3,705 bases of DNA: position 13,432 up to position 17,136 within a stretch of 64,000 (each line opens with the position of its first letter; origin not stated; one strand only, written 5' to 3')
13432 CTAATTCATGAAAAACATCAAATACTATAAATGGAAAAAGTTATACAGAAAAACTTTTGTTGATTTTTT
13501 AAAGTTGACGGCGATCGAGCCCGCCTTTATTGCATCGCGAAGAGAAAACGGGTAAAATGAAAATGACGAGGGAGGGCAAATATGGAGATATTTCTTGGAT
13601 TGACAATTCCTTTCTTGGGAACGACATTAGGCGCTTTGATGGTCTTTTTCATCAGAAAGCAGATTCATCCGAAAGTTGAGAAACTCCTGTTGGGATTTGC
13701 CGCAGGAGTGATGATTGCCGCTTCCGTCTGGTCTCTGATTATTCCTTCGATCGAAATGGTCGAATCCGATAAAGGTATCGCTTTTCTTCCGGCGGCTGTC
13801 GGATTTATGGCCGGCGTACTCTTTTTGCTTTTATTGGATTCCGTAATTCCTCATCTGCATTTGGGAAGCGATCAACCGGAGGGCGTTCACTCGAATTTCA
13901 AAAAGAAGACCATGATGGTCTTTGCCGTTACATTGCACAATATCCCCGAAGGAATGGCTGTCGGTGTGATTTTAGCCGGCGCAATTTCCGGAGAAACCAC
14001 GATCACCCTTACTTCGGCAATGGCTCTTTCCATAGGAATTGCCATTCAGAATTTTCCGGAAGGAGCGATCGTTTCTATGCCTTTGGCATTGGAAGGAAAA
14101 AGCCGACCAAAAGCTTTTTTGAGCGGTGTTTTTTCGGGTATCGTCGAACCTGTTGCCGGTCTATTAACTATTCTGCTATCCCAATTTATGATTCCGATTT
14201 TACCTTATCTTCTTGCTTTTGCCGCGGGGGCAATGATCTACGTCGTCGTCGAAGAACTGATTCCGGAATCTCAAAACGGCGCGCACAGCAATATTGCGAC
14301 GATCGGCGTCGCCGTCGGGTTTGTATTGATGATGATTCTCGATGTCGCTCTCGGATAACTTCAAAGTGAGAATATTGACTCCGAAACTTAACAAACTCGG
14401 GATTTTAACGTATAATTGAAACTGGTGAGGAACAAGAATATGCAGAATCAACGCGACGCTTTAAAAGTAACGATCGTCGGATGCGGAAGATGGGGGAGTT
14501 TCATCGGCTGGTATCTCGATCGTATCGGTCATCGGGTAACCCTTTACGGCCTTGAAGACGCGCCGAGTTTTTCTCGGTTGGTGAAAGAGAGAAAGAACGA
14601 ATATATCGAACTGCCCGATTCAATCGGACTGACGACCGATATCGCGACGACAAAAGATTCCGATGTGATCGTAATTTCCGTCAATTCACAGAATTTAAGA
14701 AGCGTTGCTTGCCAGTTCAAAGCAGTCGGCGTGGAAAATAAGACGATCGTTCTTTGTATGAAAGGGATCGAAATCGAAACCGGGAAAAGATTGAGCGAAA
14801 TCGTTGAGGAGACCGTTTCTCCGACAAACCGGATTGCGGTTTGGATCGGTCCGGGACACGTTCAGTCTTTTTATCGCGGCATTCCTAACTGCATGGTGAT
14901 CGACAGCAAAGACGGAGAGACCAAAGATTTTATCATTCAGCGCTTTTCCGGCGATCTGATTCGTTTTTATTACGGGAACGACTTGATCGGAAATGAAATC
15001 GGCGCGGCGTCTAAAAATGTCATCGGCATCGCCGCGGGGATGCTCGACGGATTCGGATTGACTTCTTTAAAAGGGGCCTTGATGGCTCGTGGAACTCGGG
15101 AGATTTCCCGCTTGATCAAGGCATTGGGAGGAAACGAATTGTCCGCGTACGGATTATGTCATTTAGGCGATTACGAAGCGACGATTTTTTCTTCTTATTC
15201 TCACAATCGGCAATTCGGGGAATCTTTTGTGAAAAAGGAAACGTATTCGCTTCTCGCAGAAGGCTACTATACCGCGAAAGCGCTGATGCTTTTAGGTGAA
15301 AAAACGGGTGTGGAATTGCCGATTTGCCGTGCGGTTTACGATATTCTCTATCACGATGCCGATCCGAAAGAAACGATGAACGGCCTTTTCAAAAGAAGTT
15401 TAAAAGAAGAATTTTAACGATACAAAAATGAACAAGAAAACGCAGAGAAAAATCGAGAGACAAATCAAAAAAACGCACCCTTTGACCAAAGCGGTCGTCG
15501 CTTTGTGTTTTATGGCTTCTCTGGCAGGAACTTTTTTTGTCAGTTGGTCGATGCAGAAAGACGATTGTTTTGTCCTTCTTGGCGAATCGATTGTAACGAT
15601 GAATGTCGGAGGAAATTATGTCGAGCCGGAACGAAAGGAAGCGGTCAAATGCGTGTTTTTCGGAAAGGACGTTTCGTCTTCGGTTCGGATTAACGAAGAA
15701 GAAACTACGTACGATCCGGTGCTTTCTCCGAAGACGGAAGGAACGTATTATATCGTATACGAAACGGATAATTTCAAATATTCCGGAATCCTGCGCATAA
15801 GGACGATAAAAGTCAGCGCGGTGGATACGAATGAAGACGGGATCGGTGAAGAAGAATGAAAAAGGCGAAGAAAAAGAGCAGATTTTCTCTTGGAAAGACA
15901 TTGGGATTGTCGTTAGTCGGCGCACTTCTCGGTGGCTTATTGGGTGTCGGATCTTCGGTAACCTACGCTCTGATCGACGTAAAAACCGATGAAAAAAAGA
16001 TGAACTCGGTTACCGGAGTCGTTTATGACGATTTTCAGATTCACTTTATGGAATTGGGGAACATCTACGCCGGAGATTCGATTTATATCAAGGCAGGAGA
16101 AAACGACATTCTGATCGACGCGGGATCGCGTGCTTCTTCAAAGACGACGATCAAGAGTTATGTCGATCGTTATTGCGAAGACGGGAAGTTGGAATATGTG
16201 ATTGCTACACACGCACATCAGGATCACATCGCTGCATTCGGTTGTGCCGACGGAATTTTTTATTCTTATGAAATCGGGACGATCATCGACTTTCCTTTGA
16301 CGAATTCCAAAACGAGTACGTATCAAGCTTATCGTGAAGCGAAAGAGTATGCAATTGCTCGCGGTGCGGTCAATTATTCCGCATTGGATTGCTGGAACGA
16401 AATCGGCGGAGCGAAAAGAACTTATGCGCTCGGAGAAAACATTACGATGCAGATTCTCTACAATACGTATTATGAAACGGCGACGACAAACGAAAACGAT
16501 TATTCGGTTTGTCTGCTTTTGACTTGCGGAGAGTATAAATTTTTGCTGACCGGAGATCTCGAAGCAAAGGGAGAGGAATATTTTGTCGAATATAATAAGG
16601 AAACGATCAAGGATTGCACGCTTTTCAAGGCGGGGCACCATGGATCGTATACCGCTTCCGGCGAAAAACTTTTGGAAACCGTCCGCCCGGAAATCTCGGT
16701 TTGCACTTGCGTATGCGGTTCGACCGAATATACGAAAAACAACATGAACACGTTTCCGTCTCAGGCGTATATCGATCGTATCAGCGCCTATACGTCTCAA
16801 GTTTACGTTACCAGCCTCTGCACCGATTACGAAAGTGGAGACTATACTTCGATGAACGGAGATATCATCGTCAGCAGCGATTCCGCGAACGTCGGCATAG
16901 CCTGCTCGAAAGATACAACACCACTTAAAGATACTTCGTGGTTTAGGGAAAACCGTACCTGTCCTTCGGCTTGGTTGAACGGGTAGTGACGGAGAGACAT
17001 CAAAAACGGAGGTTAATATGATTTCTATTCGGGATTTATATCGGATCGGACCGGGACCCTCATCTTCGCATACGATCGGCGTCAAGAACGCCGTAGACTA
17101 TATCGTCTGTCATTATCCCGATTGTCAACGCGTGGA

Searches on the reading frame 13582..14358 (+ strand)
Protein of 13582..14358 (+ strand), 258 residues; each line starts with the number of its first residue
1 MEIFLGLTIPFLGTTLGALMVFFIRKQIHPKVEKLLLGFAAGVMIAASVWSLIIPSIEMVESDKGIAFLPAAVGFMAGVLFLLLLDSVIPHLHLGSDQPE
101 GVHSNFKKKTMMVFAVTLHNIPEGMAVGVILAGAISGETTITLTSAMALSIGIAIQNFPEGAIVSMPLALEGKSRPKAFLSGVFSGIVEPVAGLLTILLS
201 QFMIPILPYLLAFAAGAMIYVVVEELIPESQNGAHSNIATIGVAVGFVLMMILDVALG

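Call 11: search_protein_families(library=pfam, proteins=[window:13582-14358:+], max_evalue=0.01)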
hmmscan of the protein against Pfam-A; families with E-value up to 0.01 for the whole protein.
window:13582-14358:+ (258 aa): 1 family
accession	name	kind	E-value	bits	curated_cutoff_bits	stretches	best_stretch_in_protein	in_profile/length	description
PF02535.28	Zip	-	8.2e-28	98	35.1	2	110-253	179-322/323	ZIP Zinc transporter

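Call 18: find_related_loci(query=window:13582-14358:+, collection=genome_contigs, flank=10000)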
Query window:13582-14358:+ (258 aa) in genome_contigs; peptide patterns used: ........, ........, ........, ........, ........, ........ (x = any residue, [..] = any of these).
600 stretches matched a pattern (row limit reached: there are more); 595 encode a relative of the query (tblastn E <= 1e-3); the best 80 are kept; 80 distinct loci.
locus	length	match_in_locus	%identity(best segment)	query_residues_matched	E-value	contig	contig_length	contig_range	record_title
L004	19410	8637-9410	71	1-258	2e-119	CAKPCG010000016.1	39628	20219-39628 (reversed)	MAG: uncultured Clostridia bacterium isolate REFINED_METABAT215_TOP10_CONTIGS_1500_ASSEMBLY_K77_MERGED__Hadza_MoBio_C-RE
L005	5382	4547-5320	71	1-258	4e-117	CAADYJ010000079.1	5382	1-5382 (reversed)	MAG TPA_asm: Clostridia bacterium, isolate HGM13633, WGS project CAADYJ010000000 data, contig: ERS396354_14_k85_83465, w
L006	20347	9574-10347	70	1-258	1e-116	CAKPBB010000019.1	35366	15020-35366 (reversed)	MAG: uncultured Clostridia bacterium isolate REFINED_METABAT215_TOP10_CONTIGS_1500_ASSEMBLY_K77_MERGED__Hadza_MoBio_hadz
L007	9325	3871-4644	70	1-258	2e-116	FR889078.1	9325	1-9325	Clostridium sp. CAG:508 genomic scaffold, scf29, whole genome shotgun sequence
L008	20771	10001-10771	69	2-258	5e-115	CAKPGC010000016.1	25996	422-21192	MAG: uncultured Clostridia bacterium isolate REFINED_METABAT215_TOP10_CONTIGS_1500_ASSEMBLY_K77_MERGED__Hadza_PheChl_Fib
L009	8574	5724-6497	69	1-258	2e-114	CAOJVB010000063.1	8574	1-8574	MAG TPA_asm: uncultured Clostridiaceae bacterium isolate SRR17684647_bin.47_metawrap_v1.3_MAG genome assembly, contig: N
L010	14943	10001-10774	69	1-258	5e-114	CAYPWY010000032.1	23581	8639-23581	MAG TPA_asm: uncultured Butyrivibrio sp. isolate SRP222994_co1_4 genome assembly, contig: NODE_4298_length_23581_cov_14.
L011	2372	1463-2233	67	2-258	1e-118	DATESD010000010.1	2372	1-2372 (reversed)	MAG TPA_asm: Bacilli bacterium isolate SMAG_U9092 k141_236411, whole genome shotgun sequence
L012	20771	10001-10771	68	2-258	5e-113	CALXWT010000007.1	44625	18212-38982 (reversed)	MAG: uncultured Clostridia bacterium isolate BRZ_ML__bin92 genome assembly, contig: BRZ_ML__NODE_1039_length_44625_cov_1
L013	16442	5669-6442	68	1-258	4e-113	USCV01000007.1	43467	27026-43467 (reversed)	uncultured Clostridium sp. isolate UMGS1594 genome assembly, contig: NODE_229_length_43467_cov_22.833894, whole genome s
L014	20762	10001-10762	67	5-258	7e-113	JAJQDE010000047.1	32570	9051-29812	MAG: Lachnospiraceae bacterium isolate C.B3_9 NODE_301_length_32570_cov_19.937290, whole genome shotgun sequence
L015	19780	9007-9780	67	1-258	2e-112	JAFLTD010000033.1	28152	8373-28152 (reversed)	MAG: Lachnospiraceae bacterium isolate HAN044 Seq33, whole genome shotgun sequence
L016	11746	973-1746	67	1-258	5e-112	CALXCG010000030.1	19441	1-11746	MAG: uncultured Clostridia bacterium isolate BRZ_GL__bin37 genome assembly, contig: BRZ_GL__NODE_2232_length_19441_cov_5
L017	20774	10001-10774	68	1-258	3e-112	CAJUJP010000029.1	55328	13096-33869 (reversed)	MAG TPA_asm: uncultured Lachnospiraceae bacterium isolate MGBC140906 genome assembly, contig: MGBC140906.29, whole genom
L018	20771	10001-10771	67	2-258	3e-112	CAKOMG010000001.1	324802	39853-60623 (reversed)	MAG: uncultured Bacilli bacterium isolate REFINED_METABAT215_TOP10_CONTIGS_1500_ASSEMBLY_K77_MERGED__Hadza_MoBio_hadza-A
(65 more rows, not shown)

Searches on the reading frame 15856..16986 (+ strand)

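Call 62: search_protein_families(library=pfam, proteins=[window:15856-16986:+], max_evalue=0.01)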
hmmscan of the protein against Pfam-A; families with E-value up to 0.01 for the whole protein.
window:15856-16986:+ (376 aa): 1 family
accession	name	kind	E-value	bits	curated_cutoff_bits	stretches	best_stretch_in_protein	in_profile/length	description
PF00753.33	Lactamase_B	-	1.5e-13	51.6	22.7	2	72-127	5-59/196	Metallo-beta-lactamase superfamily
